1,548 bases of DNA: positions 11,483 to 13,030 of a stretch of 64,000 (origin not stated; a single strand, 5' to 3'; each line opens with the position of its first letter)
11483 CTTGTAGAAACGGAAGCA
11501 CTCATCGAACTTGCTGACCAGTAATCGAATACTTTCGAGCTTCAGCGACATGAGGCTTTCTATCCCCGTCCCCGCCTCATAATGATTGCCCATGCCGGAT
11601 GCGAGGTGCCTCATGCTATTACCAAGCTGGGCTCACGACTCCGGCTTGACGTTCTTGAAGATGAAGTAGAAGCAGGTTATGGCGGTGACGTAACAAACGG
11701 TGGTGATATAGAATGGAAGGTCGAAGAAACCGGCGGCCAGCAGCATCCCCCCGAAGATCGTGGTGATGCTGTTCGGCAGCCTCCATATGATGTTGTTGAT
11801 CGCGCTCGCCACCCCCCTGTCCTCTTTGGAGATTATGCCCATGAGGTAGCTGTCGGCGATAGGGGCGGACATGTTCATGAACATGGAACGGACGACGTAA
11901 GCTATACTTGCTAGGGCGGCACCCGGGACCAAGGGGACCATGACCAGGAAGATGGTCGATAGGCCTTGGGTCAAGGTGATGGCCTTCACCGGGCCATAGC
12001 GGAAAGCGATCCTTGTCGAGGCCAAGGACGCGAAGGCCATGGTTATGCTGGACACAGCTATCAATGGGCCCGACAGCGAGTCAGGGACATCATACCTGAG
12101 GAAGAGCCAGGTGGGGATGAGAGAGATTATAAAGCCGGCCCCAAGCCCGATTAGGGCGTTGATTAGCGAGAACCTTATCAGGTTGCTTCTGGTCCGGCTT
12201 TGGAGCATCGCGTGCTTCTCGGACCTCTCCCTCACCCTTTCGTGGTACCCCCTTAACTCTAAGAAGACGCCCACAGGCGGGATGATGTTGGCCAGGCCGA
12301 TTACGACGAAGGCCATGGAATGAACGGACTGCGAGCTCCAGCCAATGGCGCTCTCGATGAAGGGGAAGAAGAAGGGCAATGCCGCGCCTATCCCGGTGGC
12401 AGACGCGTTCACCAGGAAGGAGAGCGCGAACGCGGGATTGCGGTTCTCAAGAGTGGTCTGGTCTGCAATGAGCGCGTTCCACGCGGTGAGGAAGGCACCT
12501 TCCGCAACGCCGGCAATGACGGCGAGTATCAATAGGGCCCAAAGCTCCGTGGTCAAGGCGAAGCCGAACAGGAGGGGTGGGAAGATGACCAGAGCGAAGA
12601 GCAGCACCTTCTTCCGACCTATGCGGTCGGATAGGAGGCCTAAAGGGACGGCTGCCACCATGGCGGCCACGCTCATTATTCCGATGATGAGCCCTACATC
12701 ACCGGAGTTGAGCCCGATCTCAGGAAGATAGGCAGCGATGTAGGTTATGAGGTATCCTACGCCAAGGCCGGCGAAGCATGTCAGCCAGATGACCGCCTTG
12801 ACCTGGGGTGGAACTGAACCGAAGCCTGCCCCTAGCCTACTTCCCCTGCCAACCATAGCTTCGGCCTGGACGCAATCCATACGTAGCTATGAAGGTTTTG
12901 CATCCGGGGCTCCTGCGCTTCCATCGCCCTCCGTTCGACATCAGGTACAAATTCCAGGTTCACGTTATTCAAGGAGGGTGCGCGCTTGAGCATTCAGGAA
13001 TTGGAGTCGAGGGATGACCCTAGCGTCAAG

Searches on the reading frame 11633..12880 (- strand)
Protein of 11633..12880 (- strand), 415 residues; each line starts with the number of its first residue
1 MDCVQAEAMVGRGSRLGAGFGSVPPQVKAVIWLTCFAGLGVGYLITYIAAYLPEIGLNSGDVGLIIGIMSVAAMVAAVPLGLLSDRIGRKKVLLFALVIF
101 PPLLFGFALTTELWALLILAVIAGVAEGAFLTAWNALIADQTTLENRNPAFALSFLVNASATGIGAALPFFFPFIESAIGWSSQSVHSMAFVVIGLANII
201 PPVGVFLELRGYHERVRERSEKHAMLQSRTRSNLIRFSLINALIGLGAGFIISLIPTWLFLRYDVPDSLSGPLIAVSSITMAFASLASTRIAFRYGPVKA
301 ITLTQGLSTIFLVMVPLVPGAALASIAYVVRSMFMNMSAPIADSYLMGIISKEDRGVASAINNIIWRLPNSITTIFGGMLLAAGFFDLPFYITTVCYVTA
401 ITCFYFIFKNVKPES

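Call 49: find_encoding_contigs(protein=window:11633-12880:-, flank=10000, max_places=1)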
Protein window:11633-12880:- (415 aa): no gene with exactly this product is on record in the collection.

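Call 51: search_protein_families(library=pfam, proteins=[window:11633-12880:-], max_evalue=0.00001)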
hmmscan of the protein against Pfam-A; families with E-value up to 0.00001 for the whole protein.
window:11633-12880:- (415 aa): 2 families
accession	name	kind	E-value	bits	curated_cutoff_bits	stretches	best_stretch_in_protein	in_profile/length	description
PF07690.21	MFS_1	-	1.1e-37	130.2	33.4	2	33-371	4-344/347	Major Facilitator Superfamily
PF12832.13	MFS_1_like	-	2.3e-08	33.9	25.2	1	41-381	15-362/373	MFS_1 like family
